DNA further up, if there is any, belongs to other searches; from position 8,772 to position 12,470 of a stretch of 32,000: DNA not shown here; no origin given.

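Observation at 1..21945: Extracellular contractile injection system (eCIS, Afp/PVC-type) core in two transcription units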

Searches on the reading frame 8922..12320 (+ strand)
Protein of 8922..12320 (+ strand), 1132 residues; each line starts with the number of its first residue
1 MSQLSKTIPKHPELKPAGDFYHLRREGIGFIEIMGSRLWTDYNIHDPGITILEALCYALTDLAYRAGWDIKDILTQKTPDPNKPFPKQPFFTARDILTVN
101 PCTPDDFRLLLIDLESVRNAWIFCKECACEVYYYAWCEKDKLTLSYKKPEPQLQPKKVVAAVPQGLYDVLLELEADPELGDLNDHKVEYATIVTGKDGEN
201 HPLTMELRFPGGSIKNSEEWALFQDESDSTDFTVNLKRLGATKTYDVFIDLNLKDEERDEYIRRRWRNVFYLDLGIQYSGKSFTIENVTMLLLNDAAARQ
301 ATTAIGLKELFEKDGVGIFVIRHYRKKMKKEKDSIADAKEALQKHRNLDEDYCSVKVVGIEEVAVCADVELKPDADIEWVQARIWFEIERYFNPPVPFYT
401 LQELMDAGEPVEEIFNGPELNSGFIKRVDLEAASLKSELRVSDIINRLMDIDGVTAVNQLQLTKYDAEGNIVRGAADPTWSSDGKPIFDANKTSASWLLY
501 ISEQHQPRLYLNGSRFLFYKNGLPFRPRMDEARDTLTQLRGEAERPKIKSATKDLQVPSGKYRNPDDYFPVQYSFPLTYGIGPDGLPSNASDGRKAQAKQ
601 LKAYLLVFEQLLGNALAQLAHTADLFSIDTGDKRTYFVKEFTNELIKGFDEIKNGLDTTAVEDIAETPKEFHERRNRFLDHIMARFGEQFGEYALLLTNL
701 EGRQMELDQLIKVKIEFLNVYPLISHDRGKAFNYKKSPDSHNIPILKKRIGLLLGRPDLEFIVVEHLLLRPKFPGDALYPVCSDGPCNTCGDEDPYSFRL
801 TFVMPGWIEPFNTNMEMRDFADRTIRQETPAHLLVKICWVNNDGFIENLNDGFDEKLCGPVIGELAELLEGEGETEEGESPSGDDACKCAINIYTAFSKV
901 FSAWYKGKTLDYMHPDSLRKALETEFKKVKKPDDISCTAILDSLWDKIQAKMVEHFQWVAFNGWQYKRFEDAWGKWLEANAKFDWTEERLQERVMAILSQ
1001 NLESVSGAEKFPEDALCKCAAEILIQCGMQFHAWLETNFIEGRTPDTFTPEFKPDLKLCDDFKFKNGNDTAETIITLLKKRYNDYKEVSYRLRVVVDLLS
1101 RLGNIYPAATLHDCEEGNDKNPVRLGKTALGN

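Call 4: search_protein_families(library=pfam, proteins=[window:8922-12320:+], max_evalue=0.01)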
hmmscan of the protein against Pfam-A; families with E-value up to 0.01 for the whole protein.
window:8922-12320:+ (1132 aa): 0 families

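Call 12: search_solved_structures(query=window:8922-12320:+, max_evalue=0.01)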
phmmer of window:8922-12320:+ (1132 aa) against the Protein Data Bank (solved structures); distinct sequences matched with E-value up to 0.01: 7.
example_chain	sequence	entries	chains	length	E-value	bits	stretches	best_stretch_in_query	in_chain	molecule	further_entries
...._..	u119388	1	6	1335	2.9e-108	366.1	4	333-760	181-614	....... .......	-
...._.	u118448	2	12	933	3.6e-95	322.7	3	343-758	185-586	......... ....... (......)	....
9wsz_A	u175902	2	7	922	1.4e-93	317.4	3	343-758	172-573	Baseplate protein Alg12 | The baseplate protein Alg12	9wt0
9rce_B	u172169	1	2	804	6.8e-35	123.1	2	2-125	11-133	SalCis12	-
9qgl_a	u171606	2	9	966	7.6e-27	96.4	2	340-627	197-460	Baseplate protein J-like domain-containing protein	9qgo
6j0n_P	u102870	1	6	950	7e-26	93.2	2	26-116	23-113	Pvc12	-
6rao_J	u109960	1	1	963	4.4e-21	77.4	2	11-116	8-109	Afp12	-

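Call 31: search_protein_families(library=ncbifam, proteins=[window:8922-12320:+], max_evalue=0.01)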
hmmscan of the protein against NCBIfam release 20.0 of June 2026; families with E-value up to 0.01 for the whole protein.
window:8922-12320:+ (1132 aa): 1 family
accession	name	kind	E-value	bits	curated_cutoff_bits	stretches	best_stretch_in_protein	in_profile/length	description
TIGR02243.1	TIGR02243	equivalog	0.00042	19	155.8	1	23-59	10-45/659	putative baseplate assembly protein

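Call 77: search_protein_families(library=phrogs, proteins=[window:8922-12320:+], max_evalue=0.001)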
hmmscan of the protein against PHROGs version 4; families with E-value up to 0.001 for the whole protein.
window:8922-12320:+ (1132 aa): 0 families

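Call 80: search_solved_structures(query=window:8922-12320:+, max_evalue=1e-50, show_alignments=2)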
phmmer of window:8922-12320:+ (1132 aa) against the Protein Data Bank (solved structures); distinct sequences matched with E-value up to 1e-50: 3.
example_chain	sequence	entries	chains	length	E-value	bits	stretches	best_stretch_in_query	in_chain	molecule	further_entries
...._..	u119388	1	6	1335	2.9e-108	366.1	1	333-760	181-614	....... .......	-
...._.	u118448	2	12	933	3.6e-95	322.7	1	343-758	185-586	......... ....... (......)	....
9wsz_A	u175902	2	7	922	1.4e-93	317.4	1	343-758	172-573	Baseplate protein Alg12 | The baseplate protein Alg12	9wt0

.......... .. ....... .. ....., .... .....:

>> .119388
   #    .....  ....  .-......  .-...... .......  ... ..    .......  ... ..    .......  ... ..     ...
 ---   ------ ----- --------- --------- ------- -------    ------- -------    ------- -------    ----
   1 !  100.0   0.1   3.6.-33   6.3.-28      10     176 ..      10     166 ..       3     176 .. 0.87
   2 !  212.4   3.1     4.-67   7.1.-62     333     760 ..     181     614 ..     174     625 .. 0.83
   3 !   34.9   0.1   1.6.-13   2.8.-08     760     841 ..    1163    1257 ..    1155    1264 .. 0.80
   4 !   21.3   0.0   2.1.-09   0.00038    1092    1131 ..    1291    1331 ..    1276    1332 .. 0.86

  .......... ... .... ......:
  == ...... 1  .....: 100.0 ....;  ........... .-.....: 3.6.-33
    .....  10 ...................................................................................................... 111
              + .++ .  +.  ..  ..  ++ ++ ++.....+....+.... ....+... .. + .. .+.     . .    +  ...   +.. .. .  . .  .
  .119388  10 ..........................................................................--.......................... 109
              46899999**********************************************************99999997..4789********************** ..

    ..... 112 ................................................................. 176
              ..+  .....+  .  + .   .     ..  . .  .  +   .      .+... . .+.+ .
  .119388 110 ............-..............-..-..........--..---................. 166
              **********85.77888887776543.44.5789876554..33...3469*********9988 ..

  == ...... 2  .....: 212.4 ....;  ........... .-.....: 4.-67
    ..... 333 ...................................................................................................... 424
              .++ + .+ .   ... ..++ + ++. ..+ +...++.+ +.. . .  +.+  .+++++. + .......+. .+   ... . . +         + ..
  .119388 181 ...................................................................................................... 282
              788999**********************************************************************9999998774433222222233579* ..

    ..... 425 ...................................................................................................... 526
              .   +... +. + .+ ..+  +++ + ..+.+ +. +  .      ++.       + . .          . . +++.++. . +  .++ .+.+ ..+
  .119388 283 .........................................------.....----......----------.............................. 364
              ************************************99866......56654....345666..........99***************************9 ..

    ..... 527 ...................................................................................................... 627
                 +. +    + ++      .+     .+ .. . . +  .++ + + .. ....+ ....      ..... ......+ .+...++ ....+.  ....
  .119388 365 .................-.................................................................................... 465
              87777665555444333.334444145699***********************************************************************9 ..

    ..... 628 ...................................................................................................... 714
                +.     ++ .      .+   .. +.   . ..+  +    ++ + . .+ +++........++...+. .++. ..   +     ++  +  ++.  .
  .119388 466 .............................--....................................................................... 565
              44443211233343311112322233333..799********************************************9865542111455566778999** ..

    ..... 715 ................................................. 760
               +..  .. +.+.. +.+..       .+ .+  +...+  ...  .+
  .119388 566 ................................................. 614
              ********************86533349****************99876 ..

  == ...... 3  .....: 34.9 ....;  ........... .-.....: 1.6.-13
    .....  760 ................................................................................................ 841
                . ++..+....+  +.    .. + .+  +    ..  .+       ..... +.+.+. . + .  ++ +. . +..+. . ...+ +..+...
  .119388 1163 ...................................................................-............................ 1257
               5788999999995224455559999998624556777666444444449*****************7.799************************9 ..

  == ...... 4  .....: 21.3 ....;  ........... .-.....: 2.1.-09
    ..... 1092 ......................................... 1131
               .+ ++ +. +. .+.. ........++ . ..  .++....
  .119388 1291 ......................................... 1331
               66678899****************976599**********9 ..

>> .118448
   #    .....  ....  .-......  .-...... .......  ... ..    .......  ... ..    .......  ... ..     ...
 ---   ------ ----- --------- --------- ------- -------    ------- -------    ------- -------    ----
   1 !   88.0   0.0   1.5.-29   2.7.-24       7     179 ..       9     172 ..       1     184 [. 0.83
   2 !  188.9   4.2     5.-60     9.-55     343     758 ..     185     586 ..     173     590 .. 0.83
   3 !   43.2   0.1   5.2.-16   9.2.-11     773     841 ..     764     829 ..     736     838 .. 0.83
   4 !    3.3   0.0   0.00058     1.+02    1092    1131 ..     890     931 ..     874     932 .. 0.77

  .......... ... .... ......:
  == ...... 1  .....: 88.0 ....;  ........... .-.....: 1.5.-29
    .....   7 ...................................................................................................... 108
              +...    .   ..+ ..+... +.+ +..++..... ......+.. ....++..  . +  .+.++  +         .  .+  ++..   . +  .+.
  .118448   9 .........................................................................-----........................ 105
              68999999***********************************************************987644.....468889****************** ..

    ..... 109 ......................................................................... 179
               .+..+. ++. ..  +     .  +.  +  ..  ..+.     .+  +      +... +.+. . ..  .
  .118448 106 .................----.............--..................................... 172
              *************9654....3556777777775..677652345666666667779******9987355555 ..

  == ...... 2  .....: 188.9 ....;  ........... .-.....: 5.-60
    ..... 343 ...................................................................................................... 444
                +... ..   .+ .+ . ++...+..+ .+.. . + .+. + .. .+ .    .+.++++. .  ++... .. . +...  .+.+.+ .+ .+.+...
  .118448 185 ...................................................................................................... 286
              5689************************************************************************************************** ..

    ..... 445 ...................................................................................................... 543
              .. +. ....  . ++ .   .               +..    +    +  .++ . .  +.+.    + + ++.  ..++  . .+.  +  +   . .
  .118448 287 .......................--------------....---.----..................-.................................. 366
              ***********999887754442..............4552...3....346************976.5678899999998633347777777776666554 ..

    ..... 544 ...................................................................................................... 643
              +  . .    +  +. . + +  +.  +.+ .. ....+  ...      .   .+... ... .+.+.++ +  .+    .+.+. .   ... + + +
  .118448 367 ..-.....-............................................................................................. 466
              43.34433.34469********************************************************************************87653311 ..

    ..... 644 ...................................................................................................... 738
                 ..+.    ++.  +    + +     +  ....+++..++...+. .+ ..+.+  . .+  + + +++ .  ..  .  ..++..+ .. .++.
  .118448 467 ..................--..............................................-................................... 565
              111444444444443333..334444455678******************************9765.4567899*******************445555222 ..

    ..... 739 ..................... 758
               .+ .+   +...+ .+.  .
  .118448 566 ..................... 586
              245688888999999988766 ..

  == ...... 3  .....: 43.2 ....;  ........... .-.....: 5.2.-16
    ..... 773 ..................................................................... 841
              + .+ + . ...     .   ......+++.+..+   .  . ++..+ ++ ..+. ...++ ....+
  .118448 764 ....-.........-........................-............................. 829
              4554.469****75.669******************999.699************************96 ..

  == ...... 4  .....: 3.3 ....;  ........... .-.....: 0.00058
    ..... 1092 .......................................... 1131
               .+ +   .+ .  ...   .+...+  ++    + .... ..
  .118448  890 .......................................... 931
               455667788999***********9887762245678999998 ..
